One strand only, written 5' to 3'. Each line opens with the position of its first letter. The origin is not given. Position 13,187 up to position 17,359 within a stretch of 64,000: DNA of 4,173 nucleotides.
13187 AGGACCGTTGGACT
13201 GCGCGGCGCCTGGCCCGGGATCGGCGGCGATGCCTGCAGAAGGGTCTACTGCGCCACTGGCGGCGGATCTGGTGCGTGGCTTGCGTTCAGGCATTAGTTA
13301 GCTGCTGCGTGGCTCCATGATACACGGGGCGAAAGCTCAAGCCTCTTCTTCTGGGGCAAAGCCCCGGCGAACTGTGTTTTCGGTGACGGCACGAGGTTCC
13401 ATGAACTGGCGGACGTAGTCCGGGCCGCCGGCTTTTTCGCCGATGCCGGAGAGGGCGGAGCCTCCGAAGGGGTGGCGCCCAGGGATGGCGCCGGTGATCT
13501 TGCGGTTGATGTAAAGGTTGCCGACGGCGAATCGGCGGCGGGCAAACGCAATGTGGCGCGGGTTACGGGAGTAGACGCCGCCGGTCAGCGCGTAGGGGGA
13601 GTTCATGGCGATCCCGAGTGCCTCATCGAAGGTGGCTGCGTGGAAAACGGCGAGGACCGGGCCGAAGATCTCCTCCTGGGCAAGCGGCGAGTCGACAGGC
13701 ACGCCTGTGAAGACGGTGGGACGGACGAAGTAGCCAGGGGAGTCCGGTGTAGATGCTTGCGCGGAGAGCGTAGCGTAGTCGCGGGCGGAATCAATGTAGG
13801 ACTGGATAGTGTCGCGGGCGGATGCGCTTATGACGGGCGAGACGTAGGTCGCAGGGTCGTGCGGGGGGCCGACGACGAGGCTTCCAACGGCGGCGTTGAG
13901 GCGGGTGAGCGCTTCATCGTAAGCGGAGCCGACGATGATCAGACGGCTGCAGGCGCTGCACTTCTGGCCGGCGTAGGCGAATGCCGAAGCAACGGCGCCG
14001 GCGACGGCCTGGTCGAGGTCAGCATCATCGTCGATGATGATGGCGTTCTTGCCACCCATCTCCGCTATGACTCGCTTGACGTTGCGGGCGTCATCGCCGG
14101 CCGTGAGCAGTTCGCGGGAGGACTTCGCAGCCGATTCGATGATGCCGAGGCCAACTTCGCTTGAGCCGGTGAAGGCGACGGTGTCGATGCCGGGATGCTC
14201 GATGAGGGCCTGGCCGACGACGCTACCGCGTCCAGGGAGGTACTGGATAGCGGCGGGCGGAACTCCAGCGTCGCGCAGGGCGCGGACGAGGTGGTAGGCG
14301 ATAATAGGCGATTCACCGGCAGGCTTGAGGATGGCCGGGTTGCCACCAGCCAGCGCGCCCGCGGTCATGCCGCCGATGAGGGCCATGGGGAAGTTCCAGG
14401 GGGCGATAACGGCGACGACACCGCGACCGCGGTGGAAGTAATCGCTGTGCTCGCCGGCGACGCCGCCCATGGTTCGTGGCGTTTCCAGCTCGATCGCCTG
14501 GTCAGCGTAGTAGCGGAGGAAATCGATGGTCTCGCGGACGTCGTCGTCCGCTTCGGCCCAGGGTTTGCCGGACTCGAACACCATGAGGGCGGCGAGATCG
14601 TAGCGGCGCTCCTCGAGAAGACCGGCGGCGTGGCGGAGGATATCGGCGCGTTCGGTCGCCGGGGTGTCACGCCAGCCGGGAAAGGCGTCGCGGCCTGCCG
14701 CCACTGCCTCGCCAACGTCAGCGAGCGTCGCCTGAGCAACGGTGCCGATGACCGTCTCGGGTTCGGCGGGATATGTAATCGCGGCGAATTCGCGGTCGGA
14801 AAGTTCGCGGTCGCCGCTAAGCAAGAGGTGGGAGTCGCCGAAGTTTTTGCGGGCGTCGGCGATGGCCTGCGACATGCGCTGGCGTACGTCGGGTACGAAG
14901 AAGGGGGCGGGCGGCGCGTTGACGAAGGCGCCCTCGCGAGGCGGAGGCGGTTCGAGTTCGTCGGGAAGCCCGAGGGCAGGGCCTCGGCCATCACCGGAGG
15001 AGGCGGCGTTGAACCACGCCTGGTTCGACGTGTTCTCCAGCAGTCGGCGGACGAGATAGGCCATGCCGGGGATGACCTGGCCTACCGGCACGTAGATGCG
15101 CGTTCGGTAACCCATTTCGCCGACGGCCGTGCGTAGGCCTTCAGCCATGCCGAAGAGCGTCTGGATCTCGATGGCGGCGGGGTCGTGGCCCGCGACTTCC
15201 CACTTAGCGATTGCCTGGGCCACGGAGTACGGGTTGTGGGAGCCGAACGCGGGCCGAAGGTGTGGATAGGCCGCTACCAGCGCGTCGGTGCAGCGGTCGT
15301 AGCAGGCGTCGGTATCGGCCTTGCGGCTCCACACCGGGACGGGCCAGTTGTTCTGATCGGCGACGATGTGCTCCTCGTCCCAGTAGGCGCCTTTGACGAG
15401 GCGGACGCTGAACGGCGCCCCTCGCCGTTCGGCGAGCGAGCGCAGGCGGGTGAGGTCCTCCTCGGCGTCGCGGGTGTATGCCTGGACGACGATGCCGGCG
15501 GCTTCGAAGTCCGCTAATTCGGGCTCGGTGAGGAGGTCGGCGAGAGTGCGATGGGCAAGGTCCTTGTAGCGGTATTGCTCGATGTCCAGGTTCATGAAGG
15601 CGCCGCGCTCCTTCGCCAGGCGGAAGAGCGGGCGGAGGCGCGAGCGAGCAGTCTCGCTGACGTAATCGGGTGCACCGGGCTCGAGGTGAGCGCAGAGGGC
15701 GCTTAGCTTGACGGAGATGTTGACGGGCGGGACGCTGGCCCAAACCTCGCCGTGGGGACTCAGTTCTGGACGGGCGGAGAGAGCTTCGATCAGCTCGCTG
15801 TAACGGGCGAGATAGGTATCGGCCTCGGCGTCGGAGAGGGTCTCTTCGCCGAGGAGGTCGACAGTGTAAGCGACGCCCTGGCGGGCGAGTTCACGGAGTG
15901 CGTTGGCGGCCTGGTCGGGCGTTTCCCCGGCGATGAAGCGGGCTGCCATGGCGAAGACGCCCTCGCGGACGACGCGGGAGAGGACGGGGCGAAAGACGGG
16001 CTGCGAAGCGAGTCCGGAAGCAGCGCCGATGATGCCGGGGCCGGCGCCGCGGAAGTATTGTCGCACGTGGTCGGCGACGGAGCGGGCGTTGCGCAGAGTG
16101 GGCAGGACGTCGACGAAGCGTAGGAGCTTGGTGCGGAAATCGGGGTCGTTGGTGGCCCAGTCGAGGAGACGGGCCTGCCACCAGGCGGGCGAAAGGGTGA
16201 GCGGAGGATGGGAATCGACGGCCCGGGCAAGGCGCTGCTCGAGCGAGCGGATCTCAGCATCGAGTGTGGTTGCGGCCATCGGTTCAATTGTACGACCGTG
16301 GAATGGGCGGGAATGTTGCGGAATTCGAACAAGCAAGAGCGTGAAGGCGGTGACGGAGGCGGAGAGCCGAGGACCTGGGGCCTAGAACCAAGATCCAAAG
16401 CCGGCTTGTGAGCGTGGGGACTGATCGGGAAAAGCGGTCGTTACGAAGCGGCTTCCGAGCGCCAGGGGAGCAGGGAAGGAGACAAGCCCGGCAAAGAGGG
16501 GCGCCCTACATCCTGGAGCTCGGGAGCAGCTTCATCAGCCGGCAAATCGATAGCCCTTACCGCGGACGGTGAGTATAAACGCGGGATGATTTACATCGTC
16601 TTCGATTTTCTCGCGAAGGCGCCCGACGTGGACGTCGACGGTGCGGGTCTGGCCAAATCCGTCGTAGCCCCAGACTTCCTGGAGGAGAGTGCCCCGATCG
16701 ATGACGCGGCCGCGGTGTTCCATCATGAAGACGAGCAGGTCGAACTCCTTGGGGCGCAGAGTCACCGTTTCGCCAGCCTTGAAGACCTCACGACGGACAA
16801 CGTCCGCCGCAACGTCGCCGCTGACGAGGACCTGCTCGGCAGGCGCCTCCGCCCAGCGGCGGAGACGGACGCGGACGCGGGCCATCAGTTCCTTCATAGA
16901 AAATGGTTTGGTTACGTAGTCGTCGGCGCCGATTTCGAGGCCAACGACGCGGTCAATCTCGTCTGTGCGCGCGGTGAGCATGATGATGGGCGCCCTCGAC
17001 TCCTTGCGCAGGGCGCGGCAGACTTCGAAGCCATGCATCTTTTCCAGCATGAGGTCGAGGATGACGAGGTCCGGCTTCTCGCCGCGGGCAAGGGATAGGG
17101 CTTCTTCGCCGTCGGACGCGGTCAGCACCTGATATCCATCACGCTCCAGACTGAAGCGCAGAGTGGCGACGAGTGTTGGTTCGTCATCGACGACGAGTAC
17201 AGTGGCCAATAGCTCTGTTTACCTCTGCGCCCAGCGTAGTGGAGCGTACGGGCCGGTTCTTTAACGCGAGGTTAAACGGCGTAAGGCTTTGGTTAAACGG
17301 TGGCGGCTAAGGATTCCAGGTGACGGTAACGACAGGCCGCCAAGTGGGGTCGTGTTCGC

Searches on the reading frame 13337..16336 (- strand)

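Call 68: search_protein_families(library=pfam, proteins=[window:13337-16336:-], max_evalue=0.001)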
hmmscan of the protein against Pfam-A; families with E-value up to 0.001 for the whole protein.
window:13337-16336:- (999 aa): 3 families
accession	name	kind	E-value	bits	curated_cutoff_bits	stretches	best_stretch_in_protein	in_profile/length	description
PF00171.27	Aldedh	-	8e-138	460.3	23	1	518-984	9-461/461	Aldehyde dehydrogenase family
PF01619.24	Pro_dh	-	4.4e-87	292.6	27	1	145-440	3-274/278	Proline dehydrogenase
PF18083.6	PutA_N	-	2e-21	76.6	25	1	26-134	1-113/113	Proline utilization A N-terminal domain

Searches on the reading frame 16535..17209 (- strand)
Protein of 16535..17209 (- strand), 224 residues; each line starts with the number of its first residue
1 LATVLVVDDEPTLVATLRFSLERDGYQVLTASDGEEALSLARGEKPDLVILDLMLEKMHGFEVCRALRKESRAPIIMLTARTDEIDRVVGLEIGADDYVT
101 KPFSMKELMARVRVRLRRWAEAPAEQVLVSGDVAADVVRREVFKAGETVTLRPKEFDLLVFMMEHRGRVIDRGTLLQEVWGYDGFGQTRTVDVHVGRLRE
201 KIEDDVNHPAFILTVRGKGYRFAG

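Call 68: search_protein_families(library=pfam, proteins=[window:16535-17209:-], max_evalue=0.001)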
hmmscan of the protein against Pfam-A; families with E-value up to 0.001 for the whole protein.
window:16535-17209:- (224 aa): 2 families
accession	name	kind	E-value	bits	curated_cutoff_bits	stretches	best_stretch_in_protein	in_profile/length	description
PF00072.30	Response_reg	-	1.8e-32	112.3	30.2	1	4-113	1-111/111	Response regulator receiver domain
PF00486.34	Trans_reg_C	-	1.8e-29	102.1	26.2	1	146-222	1-77/77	Transcriptional regulatory protein, C terminal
